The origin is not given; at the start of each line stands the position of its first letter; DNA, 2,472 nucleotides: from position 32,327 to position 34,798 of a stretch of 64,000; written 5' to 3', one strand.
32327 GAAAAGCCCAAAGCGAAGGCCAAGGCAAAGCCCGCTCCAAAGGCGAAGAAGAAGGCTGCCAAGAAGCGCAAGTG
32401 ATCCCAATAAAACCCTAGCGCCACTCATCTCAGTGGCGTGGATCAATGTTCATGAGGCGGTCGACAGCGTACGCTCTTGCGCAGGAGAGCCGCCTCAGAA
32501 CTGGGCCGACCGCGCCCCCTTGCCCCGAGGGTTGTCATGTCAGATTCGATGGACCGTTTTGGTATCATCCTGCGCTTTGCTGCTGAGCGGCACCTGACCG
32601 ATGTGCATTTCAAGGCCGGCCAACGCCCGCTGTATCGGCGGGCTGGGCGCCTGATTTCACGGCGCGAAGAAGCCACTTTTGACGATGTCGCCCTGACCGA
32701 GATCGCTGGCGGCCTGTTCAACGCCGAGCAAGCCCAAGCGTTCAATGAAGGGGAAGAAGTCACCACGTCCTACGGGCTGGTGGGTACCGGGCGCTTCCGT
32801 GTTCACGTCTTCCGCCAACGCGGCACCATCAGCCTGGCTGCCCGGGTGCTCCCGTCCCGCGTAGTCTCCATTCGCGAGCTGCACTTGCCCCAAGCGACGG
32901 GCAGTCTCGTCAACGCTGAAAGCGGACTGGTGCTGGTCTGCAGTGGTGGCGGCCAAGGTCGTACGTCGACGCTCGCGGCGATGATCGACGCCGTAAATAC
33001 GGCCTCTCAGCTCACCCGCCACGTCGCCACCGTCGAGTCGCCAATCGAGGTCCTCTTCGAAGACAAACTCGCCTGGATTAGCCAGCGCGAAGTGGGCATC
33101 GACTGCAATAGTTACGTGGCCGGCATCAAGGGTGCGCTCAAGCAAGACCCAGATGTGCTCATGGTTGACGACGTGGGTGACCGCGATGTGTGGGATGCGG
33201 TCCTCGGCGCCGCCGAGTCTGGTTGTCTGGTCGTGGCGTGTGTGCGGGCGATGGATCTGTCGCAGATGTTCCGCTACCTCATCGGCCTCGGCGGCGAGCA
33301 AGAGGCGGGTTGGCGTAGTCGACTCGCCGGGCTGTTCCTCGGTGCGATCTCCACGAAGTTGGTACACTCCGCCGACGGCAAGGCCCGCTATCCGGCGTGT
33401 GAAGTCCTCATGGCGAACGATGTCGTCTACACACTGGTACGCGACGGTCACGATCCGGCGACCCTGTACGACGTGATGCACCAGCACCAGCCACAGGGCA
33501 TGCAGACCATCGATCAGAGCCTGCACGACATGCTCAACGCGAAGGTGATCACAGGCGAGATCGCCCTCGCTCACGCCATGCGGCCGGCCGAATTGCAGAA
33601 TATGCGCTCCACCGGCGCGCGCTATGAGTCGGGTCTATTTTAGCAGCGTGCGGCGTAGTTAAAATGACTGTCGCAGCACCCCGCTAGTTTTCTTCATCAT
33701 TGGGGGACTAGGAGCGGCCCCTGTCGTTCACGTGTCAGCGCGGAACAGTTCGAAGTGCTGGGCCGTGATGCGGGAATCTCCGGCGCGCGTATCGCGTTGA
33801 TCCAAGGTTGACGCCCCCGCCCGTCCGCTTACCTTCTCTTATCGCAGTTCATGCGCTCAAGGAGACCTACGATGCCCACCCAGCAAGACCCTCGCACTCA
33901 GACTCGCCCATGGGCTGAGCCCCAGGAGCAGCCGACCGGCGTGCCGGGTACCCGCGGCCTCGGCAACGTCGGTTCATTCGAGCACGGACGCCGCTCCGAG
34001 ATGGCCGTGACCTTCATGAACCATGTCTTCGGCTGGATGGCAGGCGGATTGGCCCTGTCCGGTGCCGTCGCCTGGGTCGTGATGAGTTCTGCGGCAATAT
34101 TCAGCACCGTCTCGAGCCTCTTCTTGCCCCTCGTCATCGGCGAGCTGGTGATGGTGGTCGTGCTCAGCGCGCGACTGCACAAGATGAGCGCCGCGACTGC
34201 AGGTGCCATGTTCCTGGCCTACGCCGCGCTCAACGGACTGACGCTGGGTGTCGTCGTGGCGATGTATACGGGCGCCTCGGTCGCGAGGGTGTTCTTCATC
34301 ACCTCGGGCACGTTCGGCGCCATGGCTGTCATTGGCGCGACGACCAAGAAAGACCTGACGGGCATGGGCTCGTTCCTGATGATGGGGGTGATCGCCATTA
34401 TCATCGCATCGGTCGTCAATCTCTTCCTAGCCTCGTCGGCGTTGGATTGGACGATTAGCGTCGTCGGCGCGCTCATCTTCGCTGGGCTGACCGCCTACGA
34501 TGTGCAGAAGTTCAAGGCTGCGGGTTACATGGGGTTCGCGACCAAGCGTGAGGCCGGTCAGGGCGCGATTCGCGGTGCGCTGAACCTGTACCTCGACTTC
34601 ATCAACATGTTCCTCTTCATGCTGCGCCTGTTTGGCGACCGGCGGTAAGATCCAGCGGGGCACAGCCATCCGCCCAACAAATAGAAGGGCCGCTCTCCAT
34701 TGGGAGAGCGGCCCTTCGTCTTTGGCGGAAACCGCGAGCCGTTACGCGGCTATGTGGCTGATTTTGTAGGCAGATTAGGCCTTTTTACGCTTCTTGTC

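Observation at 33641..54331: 76-bp structured element in two inverted copies about 20.6 kb apart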

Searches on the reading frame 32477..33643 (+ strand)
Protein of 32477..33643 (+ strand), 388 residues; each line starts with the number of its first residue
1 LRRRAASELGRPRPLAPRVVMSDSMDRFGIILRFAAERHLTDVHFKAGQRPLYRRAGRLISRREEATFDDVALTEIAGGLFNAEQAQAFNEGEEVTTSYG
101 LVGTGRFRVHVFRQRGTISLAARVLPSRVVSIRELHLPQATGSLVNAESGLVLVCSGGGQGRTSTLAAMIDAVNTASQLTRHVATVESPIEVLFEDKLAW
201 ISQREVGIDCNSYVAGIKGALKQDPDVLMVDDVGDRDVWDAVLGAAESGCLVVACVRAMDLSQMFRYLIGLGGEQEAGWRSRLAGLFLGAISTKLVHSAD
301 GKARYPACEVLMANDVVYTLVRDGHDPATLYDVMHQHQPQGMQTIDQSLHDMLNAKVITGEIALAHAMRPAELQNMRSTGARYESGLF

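Call 69: find_encoding_contigs(protein=window:32477-33643:+, flank=1500, max_places=8)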
Protein window:32477-33643:+ (388 aa): no gene with exactly this product is on record in the collection.

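Call 71: search_protein_families(library=pfam, proteins=[window:32477-33643:+], max_evalue=0.001)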
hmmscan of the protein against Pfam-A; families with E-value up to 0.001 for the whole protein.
window:32477-33643:+ (388 aa): 1 family
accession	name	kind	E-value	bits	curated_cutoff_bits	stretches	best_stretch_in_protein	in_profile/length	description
PF00437.27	T2SSE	-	7.1e-16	58.2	24.9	1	143-310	136-288/370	Type II/IV secretion system protein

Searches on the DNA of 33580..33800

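Call 8: search_rna_families(source=window, start=33580, end=33800, threshold=evalue, max_evalue=10)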
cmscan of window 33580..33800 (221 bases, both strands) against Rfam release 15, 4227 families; matches with E-value up to 10: 2.
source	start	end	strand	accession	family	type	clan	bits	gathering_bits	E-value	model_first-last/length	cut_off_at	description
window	33677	33705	-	RF00070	SNORD29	Gene; snRNA; snoRNA; CD-box;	CL00051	13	48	6.9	1-65/65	no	Small nucleolar RNA SNORD29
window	33633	33707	-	RF00599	SNORA77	Gene; snRNA; snoRNA; HACA-box;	-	11.3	42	5.2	1-125/125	no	Small nucleolar RNA SNORA77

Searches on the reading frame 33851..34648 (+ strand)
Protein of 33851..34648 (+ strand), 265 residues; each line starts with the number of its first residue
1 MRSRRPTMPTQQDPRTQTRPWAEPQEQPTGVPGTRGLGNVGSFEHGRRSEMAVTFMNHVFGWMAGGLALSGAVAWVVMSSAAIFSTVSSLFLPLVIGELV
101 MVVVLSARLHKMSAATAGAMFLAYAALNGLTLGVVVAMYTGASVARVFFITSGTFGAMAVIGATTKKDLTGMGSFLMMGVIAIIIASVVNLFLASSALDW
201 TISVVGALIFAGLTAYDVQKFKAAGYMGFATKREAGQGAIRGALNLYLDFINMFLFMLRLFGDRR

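Call 71: search_protein_families(library=pfam, proteins=[window:33851-34648:+], max_evalue=0.001)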
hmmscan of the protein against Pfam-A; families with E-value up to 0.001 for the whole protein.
window:33851-34648:+ (265 aa): 1 family
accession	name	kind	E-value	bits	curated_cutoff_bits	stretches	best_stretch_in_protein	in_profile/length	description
PF01027.25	Bax1-I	-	7.3e-58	196.2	34.1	1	54-261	2-207/207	Inhibitor of apoptosis-promoting Bax1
